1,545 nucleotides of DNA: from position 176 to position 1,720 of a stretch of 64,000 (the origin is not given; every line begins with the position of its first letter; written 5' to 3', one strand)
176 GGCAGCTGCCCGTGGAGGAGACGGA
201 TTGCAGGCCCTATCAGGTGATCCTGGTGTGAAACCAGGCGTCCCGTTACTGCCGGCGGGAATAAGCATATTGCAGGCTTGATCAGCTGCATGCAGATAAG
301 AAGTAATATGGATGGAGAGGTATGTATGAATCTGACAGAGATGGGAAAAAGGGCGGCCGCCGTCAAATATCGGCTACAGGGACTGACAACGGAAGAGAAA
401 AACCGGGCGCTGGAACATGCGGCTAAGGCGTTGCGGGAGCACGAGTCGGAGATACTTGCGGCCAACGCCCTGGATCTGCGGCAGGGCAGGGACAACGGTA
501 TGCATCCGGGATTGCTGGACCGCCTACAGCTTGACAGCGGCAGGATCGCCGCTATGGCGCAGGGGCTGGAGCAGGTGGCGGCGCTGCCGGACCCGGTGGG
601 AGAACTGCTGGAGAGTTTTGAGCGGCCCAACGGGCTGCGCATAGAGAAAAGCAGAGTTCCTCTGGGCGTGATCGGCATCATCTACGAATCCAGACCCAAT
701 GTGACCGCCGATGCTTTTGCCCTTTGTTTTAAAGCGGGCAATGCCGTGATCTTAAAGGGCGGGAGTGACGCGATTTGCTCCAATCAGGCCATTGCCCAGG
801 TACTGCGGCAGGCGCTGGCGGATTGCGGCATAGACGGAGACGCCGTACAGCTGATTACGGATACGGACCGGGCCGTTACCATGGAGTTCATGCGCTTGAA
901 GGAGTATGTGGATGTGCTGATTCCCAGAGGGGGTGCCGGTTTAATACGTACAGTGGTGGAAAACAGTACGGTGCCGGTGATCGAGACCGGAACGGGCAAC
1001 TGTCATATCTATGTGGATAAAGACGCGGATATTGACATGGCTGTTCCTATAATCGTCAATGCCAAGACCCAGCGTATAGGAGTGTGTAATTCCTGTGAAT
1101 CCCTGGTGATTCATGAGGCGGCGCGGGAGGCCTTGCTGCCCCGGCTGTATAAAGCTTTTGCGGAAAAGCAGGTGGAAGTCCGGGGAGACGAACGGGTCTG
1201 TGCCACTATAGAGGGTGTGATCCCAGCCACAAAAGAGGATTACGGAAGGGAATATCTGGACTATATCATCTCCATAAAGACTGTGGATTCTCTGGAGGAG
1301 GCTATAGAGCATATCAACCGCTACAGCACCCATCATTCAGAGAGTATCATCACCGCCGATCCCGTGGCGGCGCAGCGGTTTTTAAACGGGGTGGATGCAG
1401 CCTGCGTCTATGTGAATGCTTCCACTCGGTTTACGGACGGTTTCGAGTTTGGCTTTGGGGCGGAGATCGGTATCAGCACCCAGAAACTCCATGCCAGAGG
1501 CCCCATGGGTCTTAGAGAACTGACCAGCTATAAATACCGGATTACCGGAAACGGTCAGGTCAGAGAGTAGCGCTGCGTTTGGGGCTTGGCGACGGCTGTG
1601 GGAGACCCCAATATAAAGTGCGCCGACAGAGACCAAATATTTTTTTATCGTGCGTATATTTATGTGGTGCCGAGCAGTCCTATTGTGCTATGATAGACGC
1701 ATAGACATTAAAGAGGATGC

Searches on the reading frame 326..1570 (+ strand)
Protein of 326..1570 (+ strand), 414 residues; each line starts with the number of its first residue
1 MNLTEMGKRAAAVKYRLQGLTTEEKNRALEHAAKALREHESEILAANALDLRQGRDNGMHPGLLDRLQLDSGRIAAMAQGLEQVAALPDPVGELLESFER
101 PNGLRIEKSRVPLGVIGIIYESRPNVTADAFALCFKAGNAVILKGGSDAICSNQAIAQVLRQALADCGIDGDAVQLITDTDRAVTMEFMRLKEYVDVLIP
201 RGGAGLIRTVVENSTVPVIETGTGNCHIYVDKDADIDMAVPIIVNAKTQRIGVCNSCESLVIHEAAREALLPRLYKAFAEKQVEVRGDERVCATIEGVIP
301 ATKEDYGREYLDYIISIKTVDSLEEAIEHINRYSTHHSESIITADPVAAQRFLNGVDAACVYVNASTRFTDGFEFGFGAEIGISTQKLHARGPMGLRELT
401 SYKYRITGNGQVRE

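Call 68: find_encoding_contigs(protein=window:326-1570:+, flank=10000, max_places=3)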
Protein window:326-1570:+ (414 aa): 21 contigs read that carry it; 3 places shown.
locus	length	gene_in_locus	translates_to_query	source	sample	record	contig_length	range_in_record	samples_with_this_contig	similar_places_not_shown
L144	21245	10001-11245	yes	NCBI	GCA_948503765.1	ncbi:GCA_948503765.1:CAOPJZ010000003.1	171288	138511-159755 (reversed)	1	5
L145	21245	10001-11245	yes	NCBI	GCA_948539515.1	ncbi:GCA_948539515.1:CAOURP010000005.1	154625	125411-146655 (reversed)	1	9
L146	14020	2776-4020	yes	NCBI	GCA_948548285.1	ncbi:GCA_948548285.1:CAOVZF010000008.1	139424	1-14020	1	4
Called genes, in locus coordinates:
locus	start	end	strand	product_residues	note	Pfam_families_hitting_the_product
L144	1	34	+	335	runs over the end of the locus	PF02562:PhoH, PF13604:AAA_30 (weak), PF13245:AAA_19 (weak)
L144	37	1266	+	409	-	-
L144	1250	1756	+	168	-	PF02130:YbeY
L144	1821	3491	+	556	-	PF01943:Polysacc_synt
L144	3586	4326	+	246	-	-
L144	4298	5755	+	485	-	PF00890:FAD_binding_2 (weak), PF01134:GIDA (faint), PF01266:DAO, PF03486:HI0933_like, PF07992:Pyr_redox_2 (weak), PF12831:FAD_oxidored, PF13450:NAD_binding_8 (weak), PF22780:HI0933_like_1st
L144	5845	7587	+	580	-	PF28550:DUF8436, PF01266:DAO (faint), PF13450:NAD_binding_8 (faint), PF21688:FAD-depend_C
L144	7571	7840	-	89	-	-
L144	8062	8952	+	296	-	PF00696:AA_kinase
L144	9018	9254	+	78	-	PF05979:DUF896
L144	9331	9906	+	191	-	PF01812:5-FTHF_cyc-lig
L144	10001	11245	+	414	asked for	PF00171:Aldedh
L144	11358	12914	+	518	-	PF01145:Band_7, PF15975:Flot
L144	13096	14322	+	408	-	PF05343:Peptidase_M42 (faint), PF01546:Peptidase_M20, PF07687:M20_dimer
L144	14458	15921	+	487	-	PF00919:UPF0004, PF04055:Radical_SAM, PF01938:TRAM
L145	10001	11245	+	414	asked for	PF00171:Aldedh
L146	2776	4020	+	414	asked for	PF00171:Aldedh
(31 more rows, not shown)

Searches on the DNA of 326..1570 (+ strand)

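Call 70: search_with_rna_model(model_id=R1, sources=[L144, L145, L146, L141], filters=off, max_evalue=1)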
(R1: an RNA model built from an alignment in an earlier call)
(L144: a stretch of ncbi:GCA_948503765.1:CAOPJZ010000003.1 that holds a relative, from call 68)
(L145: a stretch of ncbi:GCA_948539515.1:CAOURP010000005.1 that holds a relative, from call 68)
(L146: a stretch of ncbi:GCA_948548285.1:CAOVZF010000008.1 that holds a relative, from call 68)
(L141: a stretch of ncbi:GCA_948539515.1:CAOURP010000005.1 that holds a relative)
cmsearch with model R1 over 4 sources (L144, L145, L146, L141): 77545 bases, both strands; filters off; matches with E-value up to 1: 6.
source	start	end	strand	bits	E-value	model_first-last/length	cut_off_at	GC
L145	17844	17908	+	27.3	3.5e-05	1-73/73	no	0.42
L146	10619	10683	+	27.3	3.5e-05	1-73/73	no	0.42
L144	17862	17927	+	25.9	8.1e-05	1-73/73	no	0.41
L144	3393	3435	+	11.6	0.46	1-73/73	no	0.44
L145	3393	3435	+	11.6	0.46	1-73/73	no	0.44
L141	5052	5098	-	11.4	0.53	1-73/73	no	0.51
